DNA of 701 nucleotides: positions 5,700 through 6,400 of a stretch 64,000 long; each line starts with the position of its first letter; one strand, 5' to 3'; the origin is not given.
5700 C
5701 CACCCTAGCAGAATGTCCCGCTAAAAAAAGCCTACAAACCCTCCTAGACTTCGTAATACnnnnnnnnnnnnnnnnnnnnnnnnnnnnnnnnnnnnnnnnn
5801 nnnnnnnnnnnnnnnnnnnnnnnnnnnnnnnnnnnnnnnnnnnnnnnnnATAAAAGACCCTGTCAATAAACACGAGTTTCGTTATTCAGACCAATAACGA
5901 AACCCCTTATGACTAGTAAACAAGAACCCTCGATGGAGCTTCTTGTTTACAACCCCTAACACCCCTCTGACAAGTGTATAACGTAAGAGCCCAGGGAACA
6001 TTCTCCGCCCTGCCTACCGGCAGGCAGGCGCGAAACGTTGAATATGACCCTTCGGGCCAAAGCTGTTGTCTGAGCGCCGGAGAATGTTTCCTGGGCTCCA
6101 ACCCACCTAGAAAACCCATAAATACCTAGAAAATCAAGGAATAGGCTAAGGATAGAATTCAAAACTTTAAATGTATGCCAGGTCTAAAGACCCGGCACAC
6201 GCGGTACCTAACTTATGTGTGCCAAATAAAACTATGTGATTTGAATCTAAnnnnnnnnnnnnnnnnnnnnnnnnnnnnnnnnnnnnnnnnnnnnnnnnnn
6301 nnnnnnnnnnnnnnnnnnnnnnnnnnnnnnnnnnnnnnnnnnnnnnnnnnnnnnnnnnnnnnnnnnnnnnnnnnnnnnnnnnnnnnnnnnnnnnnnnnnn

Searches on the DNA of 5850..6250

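Call 11: search_rna_families(source=window, start=5850, end=6250, threshold=evalue, max_evalue=10, show_alignments=3)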
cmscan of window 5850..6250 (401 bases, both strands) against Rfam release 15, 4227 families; matches with E-value up to 10: 1.
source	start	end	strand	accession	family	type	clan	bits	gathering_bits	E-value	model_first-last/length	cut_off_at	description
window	5852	5931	-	RF01061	mir-548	Gene; miRNA;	-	14.9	90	6.3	1-84/84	no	mir-548 microRNA precursor family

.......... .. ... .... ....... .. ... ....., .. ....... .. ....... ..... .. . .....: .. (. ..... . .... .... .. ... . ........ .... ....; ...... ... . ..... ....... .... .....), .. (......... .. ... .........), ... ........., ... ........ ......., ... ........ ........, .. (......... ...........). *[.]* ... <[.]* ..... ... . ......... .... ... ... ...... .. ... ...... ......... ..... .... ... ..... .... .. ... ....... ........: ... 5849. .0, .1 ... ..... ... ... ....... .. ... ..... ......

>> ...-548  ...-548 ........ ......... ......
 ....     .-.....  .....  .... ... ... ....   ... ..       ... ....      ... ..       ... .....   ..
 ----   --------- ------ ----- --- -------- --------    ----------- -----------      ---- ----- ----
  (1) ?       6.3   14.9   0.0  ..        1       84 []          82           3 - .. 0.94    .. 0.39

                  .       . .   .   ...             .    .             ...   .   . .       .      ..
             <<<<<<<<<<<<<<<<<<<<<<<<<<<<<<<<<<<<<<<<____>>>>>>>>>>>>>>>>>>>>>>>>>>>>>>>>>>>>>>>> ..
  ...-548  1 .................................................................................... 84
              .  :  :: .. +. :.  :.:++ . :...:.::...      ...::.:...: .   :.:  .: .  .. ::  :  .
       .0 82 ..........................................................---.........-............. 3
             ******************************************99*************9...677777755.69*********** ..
